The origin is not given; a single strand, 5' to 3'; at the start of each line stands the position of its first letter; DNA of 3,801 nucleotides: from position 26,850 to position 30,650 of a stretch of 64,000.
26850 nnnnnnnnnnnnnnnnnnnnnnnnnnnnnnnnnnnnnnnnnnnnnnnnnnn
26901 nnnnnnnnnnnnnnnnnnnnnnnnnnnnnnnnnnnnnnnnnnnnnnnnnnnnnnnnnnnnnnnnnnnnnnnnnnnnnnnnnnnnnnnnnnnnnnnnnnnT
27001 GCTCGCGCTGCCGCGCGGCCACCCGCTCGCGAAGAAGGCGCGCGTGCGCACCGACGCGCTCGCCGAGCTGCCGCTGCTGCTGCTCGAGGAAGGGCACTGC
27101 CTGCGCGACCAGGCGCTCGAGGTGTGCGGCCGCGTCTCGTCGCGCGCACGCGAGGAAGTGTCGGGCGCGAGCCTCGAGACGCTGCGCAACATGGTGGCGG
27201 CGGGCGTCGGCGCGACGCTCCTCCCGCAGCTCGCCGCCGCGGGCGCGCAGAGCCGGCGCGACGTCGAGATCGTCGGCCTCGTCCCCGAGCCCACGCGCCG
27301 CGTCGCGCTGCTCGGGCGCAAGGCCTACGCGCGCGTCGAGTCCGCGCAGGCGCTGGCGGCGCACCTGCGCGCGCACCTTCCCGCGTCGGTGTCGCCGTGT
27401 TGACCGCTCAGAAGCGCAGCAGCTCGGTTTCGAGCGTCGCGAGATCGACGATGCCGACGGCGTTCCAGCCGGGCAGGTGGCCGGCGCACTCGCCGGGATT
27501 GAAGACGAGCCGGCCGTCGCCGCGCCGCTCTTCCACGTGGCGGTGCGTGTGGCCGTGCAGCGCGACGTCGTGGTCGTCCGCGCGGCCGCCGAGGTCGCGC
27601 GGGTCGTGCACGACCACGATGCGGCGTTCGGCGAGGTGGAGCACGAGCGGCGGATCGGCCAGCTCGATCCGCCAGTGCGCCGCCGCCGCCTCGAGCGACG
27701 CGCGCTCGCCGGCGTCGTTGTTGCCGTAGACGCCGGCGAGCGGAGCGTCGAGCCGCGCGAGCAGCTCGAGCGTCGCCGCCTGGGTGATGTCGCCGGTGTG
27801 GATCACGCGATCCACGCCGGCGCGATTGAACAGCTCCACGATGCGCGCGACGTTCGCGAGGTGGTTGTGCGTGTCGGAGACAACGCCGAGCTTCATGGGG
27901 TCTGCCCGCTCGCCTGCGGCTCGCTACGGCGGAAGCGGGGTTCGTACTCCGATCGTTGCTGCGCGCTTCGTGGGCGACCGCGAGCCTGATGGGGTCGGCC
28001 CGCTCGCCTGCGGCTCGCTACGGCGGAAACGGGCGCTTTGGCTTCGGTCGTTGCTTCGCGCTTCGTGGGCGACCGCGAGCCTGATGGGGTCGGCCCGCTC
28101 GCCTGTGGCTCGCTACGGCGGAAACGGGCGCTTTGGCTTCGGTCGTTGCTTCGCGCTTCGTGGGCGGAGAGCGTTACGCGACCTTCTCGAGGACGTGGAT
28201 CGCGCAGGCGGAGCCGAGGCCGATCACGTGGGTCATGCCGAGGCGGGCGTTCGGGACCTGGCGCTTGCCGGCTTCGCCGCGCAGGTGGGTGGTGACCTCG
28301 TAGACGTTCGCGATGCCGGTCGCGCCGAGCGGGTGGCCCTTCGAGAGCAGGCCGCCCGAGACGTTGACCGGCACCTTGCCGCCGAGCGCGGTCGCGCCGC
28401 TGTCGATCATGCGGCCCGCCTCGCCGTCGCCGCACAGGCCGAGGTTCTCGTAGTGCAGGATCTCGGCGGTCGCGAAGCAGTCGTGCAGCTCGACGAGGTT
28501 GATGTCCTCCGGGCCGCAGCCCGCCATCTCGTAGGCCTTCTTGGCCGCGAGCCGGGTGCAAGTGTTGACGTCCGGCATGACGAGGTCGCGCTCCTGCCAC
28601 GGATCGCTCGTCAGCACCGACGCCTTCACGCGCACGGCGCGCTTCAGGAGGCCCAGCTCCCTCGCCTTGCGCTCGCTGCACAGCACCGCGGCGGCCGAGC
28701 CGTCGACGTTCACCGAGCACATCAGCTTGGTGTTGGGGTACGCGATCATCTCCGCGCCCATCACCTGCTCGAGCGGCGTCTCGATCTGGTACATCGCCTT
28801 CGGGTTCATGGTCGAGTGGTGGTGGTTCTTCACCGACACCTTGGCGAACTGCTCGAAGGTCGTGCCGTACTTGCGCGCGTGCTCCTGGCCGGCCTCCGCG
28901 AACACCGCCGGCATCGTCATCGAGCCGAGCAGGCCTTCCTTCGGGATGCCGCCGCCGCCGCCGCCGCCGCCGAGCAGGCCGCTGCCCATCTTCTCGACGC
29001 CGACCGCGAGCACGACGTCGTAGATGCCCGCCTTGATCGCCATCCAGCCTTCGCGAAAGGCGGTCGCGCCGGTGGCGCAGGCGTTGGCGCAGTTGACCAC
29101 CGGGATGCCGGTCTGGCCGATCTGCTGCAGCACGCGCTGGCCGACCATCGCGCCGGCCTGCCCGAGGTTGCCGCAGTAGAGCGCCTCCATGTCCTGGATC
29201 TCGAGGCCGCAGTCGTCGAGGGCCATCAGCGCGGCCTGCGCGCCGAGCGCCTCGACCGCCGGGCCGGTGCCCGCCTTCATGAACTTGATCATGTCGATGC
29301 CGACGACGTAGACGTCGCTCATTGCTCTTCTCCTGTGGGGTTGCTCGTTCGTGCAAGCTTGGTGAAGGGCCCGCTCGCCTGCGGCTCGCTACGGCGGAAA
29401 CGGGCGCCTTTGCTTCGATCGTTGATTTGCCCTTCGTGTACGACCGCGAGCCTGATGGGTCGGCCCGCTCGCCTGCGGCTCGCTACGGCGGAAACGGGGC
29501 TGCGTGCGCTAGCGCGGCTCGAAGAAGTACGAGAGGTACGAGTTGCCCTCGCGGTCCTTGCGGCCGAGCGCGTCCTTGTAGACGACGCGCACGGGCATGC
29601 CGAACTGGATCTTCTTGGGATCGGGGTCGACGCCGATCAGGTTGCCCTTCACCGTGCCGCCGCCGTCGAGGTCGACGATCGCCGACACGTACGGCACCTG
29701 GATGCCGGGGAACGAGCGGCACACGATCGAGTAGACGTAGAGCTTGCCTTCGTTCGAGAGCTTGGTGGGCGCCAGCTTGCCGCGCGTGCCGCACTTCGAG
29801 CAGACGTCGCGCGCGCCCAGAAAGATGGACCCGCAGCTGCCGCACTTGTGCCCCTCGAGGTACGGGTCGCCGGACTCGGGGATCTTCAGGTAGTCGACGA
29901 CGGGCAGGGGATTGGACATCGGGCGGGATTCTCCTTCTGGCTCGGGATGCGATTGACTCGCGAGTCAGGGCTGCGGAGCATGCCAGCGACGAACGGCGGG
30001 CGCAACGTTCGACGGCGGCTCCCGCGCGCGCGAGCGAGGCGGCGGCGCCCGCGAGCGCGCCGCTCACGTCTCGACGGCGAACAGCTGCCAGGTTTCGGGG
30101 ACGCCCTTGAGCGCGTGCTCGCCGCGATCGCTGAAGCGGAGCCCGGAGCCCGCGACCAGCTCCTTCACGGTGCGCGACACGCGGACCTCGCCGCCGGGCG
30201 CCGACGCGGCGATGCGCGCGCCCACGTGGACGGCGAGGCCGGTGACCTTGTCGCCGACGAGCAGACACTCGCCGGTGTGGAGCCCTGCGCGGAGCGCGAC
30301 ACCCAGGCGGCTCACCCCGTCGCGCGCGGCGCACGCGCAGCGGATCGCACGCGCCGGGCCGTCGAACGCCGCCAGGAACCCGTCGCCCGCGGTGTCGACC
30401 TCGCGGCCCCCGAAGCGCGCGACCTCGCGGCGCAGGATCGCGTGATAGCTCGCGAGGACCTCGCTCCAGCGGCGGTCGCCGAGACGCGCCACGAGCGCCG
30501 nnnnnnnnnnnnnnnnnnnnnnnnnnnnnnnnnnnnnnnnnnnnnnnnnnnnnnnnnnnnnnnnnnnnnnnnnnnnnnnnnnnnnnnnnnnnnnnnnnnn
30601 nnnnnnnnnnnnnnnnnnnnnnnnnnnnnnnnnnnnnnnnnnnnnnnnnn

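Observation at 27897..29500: Undescribed ~95-bp hairpin repeat family filling both intercistronic gaps of one operon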

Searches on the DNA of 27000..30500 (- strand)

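Call 6: search_rna_families(source=window, start=27000, end=30500, threshold=evalue, max_evalue=10)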
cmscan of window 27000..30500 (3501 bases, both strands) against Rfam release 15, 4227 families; matches with E-value up to 10: 1.
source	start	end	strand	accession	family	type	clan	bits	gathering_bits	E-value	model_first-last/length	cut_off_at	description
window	27856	27946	+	RF02046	Sphinx_1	Gene; lncRNA;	-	18.8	34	2.6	1-100/100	no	Sphinx_ conserved region 1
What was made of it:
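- On Any Rfam family: Only Sphinx_1 matched, at 18.8 bits against a gathering score of 34, with E = 2.6 (call 6).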

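Call 73: search_dna_similar(query=window:27989-28083:-, collection=plasmids, mode=distant, max_evalue=0.001, max_rows=10)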
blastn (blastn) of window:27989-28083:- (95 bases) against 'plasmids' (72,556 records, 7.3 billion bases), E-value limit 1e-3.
No match.

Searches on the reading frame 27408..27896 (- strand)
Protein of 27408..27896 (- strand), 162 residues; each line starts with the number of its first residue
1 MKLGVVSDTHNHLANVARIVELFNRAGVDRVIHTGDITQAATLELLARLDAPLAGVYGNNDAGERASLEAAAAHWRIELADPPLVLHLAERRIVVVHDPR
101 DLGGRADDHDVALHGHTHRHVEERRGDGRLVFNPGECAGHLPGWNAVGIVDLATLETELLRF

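Call 8: search_protein_families(library=pfam, proteins=[window:27408-27896:-])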
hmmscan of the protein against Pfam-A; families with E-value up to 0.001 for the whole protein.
window:27408-27896:- (162 aa): 2 families
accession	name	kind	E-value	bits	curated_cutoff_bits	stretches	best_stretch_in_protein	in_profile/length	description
PF12850.12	Metallophos_2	-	3.2e-27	95.9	27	1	1-152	1-151/154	Calcineurin-like phosphoesterase superfamily domain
PF00149.33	Metallophos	-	5.3e-09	37.2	21.5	1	1-76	1-91/191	Calcineurin-like phosphoesterase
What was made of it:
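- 27408..27896 (-): Third gene of the operon: Metallophos_2 phosphoesterase. Its ATG lies 6 nt after the base of the last hairpin, and no Shine-Dalgarno sequence precedes it. Call 8 (PF12850 at 3.2e-27, matched from residue 1).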
